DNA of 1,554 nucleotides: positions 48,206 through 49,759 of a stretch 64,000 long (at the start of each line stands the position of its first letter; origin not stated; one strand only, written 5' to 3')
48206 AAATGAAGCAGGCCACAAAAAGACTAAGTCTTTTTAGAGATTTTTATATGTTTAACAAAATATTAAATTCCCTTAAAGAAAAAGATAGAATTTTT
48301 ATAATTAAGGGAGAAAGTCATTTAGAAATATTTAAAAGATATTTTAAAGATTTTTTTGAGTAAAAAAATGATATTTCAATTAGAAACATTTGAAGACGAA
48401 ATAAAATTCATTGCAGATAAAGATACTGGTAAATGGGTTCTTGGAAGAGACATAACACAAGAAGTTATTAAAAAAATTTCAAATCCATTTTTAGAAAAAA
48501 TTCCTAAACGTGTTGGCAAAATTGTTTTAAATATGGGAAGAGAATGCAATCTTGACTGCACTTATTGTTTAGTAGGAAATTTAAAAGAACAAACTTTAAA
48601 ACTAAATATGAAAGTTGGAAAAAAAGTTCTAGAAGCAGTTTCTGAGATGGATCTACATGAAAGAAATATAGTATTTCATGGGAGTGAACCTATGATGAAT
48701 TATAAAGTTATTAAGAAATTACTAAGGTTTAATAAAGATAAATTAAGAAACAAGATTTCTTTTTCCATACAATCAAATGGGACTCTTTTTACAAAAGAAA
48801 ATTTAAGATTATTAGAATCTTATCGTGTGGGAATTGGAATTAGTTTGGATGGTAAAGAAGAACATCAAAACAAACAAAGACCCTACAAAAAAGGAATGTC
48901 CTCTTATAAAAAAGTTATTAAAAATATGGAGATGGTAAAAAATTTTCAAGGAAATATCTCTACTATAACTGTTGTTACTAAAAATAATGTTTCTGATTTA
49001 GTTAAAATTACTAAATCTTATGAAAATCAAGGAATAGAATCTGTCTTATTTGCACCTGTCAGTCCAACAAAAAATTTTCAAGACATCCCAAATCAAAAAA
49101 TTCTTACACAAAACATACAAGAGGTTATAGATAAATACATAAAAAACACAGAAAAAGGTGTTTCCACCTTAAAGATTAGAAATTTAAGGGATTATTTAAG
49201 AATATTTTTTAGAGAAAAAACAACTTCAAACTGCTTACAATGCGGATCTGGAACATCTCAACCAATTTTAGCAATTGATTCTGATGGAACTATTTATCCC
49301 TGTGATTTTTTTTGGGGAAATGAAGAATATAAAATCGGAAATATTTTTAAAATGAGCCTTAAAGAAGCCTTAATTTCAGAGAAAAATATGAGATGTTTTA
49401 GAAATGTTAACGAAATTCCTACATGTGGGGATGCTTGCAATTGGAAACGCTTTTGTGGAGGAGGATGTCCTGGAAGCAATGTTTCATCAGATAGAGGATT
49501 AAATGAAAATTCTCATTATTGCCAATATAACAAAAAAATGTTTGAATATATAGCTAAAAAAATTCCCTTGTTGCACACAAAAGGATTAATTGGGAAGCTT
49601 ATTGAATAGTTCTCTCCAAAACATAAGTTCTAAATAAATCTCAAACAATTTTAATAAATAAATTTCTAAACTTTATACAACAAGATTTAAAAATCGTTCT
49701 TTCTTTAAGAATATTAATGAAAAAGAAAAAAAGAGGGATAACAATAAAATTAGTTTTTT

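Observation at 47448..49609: RiPP-like operon: WG-repeat peptide, TraB-family protein and radical SAM/SPASM enzyme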

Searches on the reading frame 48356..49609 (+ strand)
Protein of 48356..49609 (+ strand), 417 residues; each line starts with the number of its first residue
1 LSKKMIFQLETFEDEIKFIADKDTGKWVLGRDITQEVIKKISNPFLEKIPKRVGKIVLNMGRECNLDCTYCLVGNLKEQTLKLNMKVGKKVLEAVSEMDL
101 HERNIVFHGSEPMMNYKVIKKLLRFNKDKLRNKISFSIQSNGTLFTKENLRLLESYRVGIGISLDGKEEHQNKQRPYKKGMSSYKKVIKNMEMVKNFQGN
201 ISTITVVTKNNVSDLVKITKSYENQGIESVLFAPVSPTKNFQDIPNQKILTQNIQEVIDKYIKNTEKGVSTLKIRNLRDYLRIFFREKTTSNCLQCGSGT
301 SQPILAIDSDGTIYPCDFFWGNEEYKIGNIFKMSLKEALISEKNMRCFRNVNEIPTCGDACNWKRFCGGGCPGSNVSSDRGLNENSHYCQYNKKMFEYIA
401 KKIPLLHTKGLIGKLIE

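Call 3: search_protein_families(library=pfam, proteins=[window:48356-49609:+], max_evalue=0.01)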
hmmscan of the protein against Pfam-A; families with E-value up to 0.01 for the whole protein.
window:48356-49609:+ (417 aa): 3 families
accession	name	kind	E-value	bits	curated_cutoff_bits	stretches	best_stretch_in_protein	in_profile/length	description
PF04055.27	Radical_SAM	-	9.4e-18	65.4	29.5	1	59-218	2-162/166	Radical SAM superfamily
PF13186.11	SPASM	-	1.1e-08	35.7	21.5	1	304-361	7-66/67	Iron-sulfur cluster-binding domain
PF13353.11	Fer4_12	-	7.8e-07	29.9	22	1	62-187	13-135/137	4Fe-4S single cluster domain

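Call 4: search_protein_families(library=ncbifam, proteins=[window:48356-49609:+], max_evalue=0.01)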
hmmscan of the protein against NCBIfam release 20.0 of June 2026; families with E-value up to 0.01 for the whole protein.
window:48356-49609:+ (417 aa): 73 families (the best 25 are shown)
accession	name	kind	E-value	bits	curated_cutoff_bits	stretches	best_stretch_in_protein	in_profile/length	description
NF047865.1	rSAM_PapB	equivalog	6.4e-53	180.1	340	1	55-378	4-323/330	PapB family radical SAM/SPASM ranthipeptide maturase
TIGR03942.1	sulfatase_rSAM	equivalog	4.3e-48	164.2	349.45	1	59-405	6-359/363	anaerobic sulfatase maturase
TIGR04163.1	rSAM_cobopep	equivalog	2e-47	161.9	375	1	56-400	66-416/428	peptide-modifying radical SAM enzyme CbpB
TIGR04064.1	rSAM_nif11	equivalog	8.8e-42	143.4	518.7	1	43-404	67-434/459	nif11-like peptide radical SAM maturase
TIGR03978.1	rSAM_paired_1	equivalog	4.9e-41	141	370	1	59-403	88-451/466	His-Xaa-Ser system radical SAM maturase HxsB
NF041298.1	rSAM_mat_DynA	equivalog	2.7e-40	138.5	450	1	62-403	9-353/356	dynobactin maturation radical SAM/SPASM protein DynA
TIGR03906.1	quino_hemo_SAM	equivalog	4.4e-40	137.7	453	1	53-393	93-437/467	quinohemoprotein amine dehydrogenase maturation protein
NF010321.0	PRK13758.1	equivalog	1.2e-39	136.5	441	1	62-402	13-361/370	anaerobic sulfatase-maturase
NF041707.1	rSAM_YhhB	equivalog_domain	2.9e-37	128.5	445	1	57-403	5-365/369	cyclophane-forming radical SAM/SPASM peptide maturase YhhB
TIGR03974.1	rSAM_six_Cys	equivalog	8.2e-37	127.1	425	1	13-397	60-443/451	thioether cross-link-forming SCIFF peptide maturase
TIGR04083.1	rSAM_pep_methan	hypoth_equivalog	1.9e-35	122.5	300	1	63-402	9-342/376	TIGR04083 family peptide-modifying radical SAM enzyme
NF041718.1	rSAM_phane_AMC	equivalog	1e-34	120.1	425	1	54-394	6-351/362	cyclophane-forming radical SAM peptide maturase AmcB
NF041300.1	rSAM_mat_DarW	exception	2.8e-34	118.6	650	1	48-400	35-395/415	radical SAM/SPASM peptide maturase DarW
NF040492.1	not_ScfB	exception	8.2e-32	110.6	855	1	39-398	81-443/450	ScfB-related radical SAM/SPASM orphan maturase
TIGR04261.1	rSAM_GlyRichRpt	subfamily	1.6e-29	103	310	1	63-396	6-353/363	cyclophane-forming radical SAM/SPASM peptide maturase GrrM/OscB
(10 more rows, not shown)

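Call 6: find_homologous_proteins(query=window:48356-49609:+, max_evalue=1e-10)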
Query window:48356-49609:+ (417 aa): 105 proteins with E <= 1e-10 among 3379 candidates.
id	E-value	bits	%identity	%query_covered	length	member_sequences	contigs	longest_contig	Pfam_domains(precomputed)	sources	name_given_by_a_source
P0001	1.1e-276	935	100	99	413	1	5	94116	PF13186.12,PF04055.28,PF13353.12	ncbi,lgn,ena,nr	ncbi:radical SAM protein [Candidatus Pacearchaeota archaeon]|nr:radical SAM protein [Candidatus Pace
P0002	3.3e-162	558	61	99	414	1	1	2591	PF13186.12,PF04055.28,PF13353.12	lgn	-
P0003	6.4e-156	538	59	98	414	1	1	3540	PF13186.12,PF04055.28,PF13353.12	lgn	-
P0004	2.0e-148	513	58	98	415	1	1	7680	PF13186.12,PF04055.28,PF13353.12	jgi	jgi:uncharacterized protein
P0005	3.3e-142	492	54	99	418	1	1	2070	PF13186.12,PF04055.28,PF13353.12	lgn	-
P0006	3.8e-130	453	50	99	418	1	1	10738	PF13186.12,PF04055.28,PF13353.12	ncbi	-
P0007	1.1e-126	441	49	96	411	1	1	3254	PF13186.12,PF04055.28,PF13353.12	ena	-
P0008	7.6e-126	439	48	99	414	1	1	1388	PF13186.12,PF04055.28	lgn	-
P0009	5.1e-124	432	49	99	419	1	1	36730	PF13186.12,PF04055.28,PF13353.12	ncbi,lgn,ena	-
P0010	5.5e-124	432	48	99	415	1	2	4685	PF13186.12,PF04055.28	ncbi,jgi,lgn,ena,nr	ncbi:MAG: radical SAM protein [Nanoarchaeota archaeon]|nr:radical SAM protein [Nanoarchaeota archaeo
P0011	4.6e-121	423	46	99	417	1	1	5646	PF13186.12,PF04055.28,PF13353.12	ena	-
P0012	9.5e-119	415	47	99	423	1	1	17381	PF13186.12,PF04055.28,PF13353.12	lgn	-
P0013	5.4e-118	413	46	97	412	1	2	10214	PF13186.12,PF04055.28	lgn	-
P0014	1.7e-116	408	45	99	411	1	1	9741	PF13186.12,PF04055.28,PF13353.12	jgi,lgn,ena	-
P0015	1.6e-115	404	47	96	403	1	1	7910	PF13186.12,PF04055.28,PF13353.12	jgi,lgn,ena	-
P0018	4.3e-110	387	43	100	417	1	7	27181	PF13186.12,PF04055.28,PF13353.12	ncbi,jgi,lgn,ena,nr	ncbi:radical SAM protein [Patescibacteria group bacterium]|nr:radical SAM protein [Patescibacteria g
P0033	2.3e-101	358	40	99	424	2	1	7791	PF13186.12,PF04055.28,PF13353.12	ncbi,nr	ncbi:MAG: radical SAM protein [Sedimentisphaerales bacterium]|nr:radical SAM protein [Sedimentisphae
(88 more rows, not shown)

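Call 9: find_related_loci(query=A1, collection=genome_contigs, flank=5000)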
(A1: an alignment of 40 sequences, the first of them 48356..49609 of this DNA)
Query A1 (417 aa) in genome_contigs; peptide patterns used: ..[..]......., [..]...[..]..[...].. (x = any residue, [..] = any of these).
145 stretches matched a pattern; 118 encode a relative of the query (tblastn E <= 1e-3); the best 80 are kept; 80 distinct loci.
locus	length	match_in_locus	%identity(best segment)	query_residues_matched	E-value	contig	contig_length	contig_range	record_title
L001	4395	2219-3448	48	6-417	4e-132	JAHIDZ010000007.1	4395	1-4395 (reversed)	MAG: Nanoarchaeota archaeon isolate KR11_0.1_MetaG.mb.10 KR11_0.1_MetaG.mb.10_k141_355068, whole genome shotgun sequence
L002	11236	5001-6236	49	6-417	1e-129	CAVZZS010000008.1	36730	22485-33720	MAG: uncultured Nanoarchaeota archaeon isolate MFD01689.bin.2.81 genome assembly, contig: contig_63329, whole genome sho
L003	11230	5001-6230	43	3-416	8e-107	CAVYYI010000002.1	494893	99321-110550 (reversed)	MAG: uncultured Phycisphaerales bacterium isolate MFD02979.bin.2.56 genome assembly, contig: contig_49905, whole genome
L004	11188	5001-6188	36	9-412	1e-84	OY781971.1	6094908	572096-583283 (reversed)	MAG: uncultured Draconibacterium sp. isolate 4b4401df-a607-4228-8dea-8fc876f44265 genome assembly, chromosome: 1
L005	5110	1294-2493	36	9-416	4e-83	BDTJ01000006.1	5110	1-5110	Archaeon BMS3Abin17 DNA, contig: NODE_54, whole genome shotgun sequence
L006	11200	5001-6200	32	15-416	5e-65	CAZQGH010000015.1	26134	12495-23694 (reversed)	MAG TPA_asm: Candidatus Woesearchaeota archaeon isolate SRP141376_co1_236 genome assembly, contig: NODE_4207_length_2613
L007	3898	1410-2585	33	17-414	3e-64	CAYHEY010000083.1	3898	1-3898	MAG TPA_asm: Candidatus Woesearchaeota archaeon isolate ERP119705_co12_128 genome assembly, contig: NODE_33658_length_38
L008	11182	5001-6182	28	14-403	5e-41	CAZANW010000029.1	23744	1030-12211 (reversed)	MAG TPA_asm: uncultured Halobacteria archaeon isolate SRP093762_co1_34 genome assembly, contig: NODE_1290_length_23744_c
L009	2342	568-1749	29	14-403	6e-41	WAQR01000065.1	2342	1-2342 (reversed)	MAG: Candidatus Hydrothermarchaeota archaeon isolate S146_76_esom k151_258365, whole genome shotgun sequence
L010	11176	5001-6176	28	16-403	5e-39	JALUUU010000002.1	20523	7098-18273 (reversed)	MAG: archaeon isolate 128-326_metabat1_scaf2bin.045 128-326_scaffold_1024_c1, whole genome shotgun sequence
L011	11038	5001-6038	29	56-403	1e-38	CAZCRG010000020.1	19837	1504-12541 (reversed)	MAG TPA_asm: Candidatus Hydrothermarchaeota archaeon isolate binchicken_co64_34 genome assembly, contig: NODE_1891_lengt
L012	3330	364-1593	26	15-403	5e-38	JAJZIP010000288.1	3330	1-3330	MAG: Actinomycetes bacterium isolate LSA3.bin6 NODE_44676_length_3330_cov_1.686544, whole genome shotgun sequence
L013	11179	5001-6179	27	15-403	9e-38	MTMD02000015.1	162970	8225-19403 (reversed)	MAG: Candidatus Pyrohabitans jungbluthii isolate JdFR-16 NRA7_88_93_length_162970_cov_529, whole genome shotgun sequence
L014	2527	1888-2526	36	6-220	1e-37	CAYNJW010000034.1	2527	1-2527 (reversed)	MAG TPA_asm: Candidatus Woesearchaeota archaeon isolate binchicken_co67_274 genome assembly, contig: NODE_63606_length_2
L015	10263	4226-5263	29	56-403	7e-37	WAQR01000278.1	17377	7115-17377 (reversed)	MAG: Candidatus Hydrothermarchaeota archaeon isolate S146_76_esom k151_90010, whole genome shotgun sequence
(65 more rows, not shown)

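Call 11: find_related_loci(query=A1, collection=metagenome_contigs, flank=4000)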
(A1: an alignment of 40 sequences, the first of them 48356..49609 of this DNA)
Query A1 (417 aa) in metagenome_contigs; peptide patterns used: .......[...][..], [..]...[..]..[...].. (x = any residue, [..] = any of these).
600 stretches matched a pattern (row limit reached: there are more); 472 encode a relative of the query (tblastn E <= 1e-3); the best 80 are kept; 80 distinct loci.
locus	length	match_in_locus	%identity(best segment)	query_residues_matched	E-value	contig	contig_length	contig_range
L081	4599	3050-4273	52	7-417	5e-145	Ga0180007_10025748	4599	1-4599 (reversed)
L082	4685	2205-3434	48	6-417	7e-132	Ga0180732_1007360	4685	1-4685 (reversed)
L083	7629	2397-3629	48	6-417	2e-126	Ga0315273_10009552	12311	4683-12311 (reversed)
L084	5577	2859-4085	45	4-416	5e-122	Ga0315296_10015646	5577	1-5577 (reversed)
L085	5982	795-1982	47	4-402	1e-119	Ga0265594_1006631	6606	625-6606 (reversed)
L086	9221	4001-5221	44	6-416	7e-116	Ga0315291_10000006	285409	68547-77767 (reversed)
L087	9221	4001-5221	44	6-416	7e-116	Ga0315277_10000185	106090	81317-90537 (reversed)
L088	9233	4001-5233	43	2-416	3e-114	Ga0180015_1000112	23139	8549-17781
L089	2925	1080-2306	41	6-416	2e-114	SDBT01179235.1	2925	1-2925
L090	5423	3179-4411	43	4-416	5e-110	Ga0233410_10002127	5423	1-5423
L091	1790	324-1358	47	6-351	3e-115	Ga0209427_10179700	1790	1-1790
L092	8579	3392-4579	43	18-417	6e-107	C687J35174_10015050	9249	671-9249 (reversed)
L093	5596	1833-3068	41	1-416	3e-105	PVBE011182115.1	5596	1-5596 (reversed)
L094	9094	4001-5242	38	1-416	1e-102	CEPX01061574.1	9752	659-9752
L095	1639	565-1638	42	6-366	1e-98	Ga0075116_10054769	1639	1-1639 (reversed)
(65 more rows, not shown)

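Call 31: predict_structure(alignment_id=A1)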
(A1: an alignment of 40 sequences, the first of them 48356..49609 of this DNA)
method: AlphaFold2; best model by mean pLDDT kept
length: 417 residues; sequences in the alignment: 40
mean_pLDDT: 93.7   pTM: 0.91
mean pLDDT of the five models: 93.7, 93.6, 93.5, 92.7, 92.5
residues with pLDDT >= 90: 353; 70-90: 60; 50-70: 4; < 50: 0
segments of 3 or more residues with pLDDT < 50: none
pLDDT, mean of each block of 10 residues (from residue 1): 81 95 95 94 90 95 91 75 97 97 95 97 98 97 97 97 97 94 97 94 96 98 96 88 95 99 97 97 92 84 95 96 96 97 93 87 93 90 92 97 97 93
secondary structure, 60 per line:
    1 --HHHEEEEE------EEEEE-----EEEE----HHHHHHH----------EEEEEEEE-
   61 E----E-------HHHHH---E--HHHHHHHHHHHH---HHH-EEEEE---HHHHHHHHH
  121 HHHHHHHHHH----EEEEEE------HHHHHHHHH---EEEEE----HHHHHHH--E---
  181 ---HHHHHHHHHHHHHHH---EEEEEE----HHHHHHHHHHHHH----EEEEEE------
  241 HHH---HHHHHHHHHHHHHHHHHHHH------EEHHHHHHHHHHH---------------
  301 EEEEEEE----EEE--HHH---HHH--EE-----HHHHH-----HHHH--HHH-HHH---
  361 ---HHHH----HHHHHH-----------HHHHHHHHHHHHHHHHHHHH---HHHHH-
elements in order: E6-10 E17-21 E27-30 H35-41 E52-59 H74-78 H85-96 E104-108 H112-130 E135-140 H147-155 E159-163 H168-174 H184-198 E202-207 H212-224 E229-234 H247-266 H275-285 E301-307 E312-314 H335-339 H345-348 H364-367 H372-377 H389-408 H412-416

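Call 33: search_solved_structures(query=A1, max_evalue=0.00001)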
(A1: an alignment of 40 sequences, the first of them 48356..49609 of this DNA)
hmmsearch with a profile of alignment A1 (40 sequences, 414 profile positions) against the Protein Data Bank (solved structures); distinct sequences matched with E-value up to 0.00001: 22.
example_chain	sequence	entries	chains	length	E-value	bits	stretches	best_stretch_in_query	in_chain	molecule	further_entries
4k37_A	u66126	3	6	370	5.4e-53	183.5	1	58-399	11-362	Anaerobic sulfatase-maturating enzyme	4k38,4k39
4k36_A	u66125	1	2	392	6.3e-53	183.2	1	58-399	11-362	Anaerobic sulfatase-maturating enzyme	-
5wgg_A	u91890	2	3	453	2.3e-50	174.8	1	49-390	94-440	Radical SAM domain protein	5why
9gm3_A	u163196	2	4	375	2.9e-29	105.3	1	55-399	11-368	ChlB radical SAM domain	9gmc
8vpo_A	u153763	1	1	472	2.5e-21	79.2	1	37-396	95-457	Radical SAM core domain-containing protein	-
6efn_A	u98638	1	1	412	9e-12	47.7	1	55-223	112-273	Sporulation killing factor maturation protein SkfB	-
6b4c_A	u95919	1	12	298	4.1e-08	35.6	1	58-208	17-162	Viperin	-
9dgw_A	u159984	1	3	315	4.3e-08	35.5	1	58-208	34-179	Radical SAM core domain-containing protein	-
7n7i_A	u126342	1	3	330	5.1e-08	35.3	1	58-217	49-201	Viperin-like enzyme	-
4m7t_A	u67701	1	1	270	9.8e-08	34.4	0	50-156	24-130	BtrN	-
7n7h_A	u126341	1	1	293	1.2e-07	34.1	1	58-210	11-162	VIPERIN-LIKE ENZYME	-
4m7s_A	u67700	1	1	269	1.6e-07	33.7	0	52-156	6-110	BtrN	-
9dfu_A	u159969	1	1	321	2.5e-07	33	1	58-210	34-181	Radical SAM core domain-containing protein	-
9dfn_A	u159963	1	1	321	3.1e-07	32.7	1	58-210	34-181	Radical SAM core domain-containing protein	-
7tol_A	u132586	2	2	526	4.7e-07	32.1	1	53-318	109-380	glycerol dibiphytanyl glycerol tetraether - macrocyclic archaeol synthase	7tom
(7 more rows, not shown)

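Call 34: fold_search(model_id=the predicted structure, library=pdb)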
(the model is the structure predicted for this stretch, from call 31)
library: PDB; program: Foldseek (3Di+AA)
matches with E <= 10: 1669; with E <= 0.001: 117
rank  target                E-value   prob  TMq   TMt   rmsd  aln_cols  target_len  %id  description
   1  5why_B                4.7e-22  1.00  0.71  0.71   6.7       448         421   21  Structural Insights into Thioether Bond Formation in the Biosynthesis of Sactipeptides (released 2017-07-26)
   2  4k36_A                1.0e-21  1.00  0.72  0.78   3.6       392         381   23  His6 tagged anSMEcpe with bound AdoMet (released 2013-05-08)
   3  5wgg_A                1.4e-21  1.00  0.71  0.68   6.5       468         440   20  Structural Insights into Thioether Bond Formation in the Biosynthesis of Sactipeptides (released 2017-07-26)
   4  4k37_A                1.6e-21  1.00  0.71  0.80   3.6       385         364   24  Native anSMEcpe with bound AdoMet (released 2013-05-08)
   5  5why_A                1.7e-21  1.00  0.71  0.71   6.6       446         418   21  Structural Insights into Thioether Bond Formation in the Biosynthesis of Sactipeptides (released 2017-07-26)
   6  4k39_A                1.1e-20  1.00  0.71  0.81   3.4       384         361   23  Native anSMEcpe with bound AdoMet and Cp18Cys peptide (released 2013-05-08)
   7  4k37_B                1.1e-20  1.00  0.70  0.78   3.7       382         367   24  Native anSMEcpe with bound AdoMet (released 2013-05-08)
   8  4k38_A                1.4e-20  1.00  0.71  0.79   3.9       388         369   23  Native anSMEcpe with bound AdoMet and Kp18Cys peptide (released 2013-05-08)
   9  4k38_B                2.6e-20  1.00  0.71  0.81   3.5       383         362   24  Native anSMEcpe with bound AdoMet and Kp18Cys peptide (released 2013-05-08)
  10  4k36_B                3.3e-20  1.00  0.70  0.79   3.6       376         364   24  His6 tagged anSMEcpe with bound AdoMet (released 2013-05-08)
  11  4k39_B                2.2e-19  1.00  0.69  0.80   3.8       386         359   23  Native anSMEcpe with bound AdoMet and Cp18Cys peptide (released 2013-05-08)
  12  9gm3_C                1.7e-18  1.00  0.66  0.73   4.2       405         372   20  Crystal structure of the complex formed between the radical SAM protein ChlB and the leader region of its precursor su (released 2025-06-25)
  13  9gmc_A                5.2e-18  1.00  0.65  0.72   4.2       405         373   20  Crystal structure of the complex formed between the radical SAM protein ChlB and the R3A mutant of ChlA (released 2025-06-25)
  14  9gm3_A                5.8e-18  1.00  0.66  0.72   4.2       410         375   20  Crystal structure of the complex formed between the radical SAM protein ChlB and the leader region of its precursor su (released 2025-06-25)
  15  9gmc_C                8.2e-18  1.00  0.66  0.74   4.1       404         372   20  Crystal structure of the complex formed between the radical SAM protein ChlB and the R3A mutant of ChlA (released 2025-06-25)
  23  6c8v                  1.2e-10  1.00  0.53  0.68   6.2       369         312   11  X-ray structure of PqqE from Methylobacterium extorquens (released 2018-02-14)
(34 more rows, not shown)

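Call 39: find_encoding_contigs(protein=P0002, flank=3000, max_places=2)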
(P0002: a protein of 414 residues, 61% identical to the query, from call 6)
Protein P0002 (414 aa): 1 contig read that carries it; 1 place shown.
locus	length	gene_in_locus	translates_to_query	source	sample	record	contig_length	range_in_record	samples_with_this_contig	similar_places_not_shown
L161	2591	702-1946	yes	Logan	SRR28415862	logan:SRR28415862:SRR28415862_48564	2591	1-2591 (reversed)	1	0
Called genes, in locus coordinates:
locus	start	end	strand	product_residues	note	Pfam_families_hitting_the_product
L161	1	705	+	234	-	?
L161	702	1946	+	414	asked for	PF13353:Fer4_12 (weak), PF04055:Radical_SAM, PF13186:SPASM (weak)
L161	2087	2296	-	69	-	-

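Call 40: find_encoding_contigs(protein=P0003, flank=3000, max_places=2)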
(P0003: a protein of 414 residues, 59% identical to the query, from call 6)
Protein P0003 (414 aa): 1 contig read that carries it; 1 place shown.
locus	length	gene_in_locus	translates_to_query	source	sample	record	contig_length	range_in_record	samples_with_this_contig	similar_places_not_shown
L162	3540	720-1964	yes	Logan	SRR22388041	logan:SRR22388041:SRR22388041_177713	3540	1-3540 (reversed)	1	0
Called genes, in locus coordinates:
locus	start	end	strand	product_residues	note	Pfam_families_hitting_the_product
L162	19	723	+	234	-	-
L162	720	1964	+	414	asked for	PF13353:Fer4_12, PF04055:Radical_SAM, PF13186:SPASM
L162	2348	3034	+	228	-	-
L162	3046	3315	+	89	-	PF14947:HTH_45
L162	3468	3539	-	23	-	?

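Call 41: find_encoding_contigs(protein=P0004, flank=4000, max_places=2)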
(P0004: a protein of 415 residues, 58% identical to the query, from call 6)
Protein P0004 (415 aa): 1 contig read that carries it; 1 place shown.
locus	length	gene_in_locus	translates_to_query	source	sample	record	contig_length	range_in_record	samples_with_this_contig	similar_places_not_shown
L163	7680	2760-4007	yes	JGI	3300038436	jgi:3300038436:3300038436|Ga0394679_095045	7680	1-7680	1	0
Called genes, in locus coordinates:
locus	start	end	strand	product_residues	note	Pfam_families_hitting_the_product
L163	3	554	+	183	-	?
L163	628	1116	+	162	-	-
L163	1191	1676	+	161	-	-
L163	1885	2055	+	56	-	-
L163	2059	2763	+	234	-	-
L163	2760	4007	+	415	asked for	PF13353:Fer4_12 (weak), PF04055:Radical_SAM, PF13186:SPASM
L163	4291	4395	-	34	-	-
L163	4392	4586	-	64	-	-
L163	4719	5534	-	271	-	-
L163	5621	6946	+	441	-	PF01609:DDE_Tnp_1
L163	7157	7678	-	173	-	?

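Call 43: find_encoding_contigs(protein=P0006, flank=4000, max_places=2)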
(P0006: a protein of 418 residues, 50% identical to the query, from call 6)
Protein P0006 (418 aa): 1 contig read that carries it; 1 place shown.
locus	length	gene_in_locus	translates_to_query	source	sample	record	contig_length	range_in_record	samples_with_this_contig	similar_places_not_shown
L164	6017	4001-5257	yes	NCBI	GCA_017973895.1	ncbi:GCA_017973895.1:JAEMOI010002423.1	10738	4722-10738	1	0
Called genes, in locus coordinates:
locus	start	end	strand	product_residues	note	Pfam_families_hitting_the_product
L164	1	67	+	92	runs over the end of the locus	-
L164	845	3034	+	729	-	PF00009:GTP_EFTU, PF22042:EF-G_D2, PF03144:GTP_EFTU_D2 (weak), PF14492:EFG_III, PF03764:EFG_IV, PF00679:EFG_C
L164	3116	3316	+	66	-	-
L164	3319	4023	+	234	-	-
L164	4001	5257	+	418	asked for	PF04055:Radical_SAM, PF13353:Fer4_12 (weak), PF13186:SPASM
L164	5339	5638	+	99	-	-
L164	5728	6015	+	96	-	?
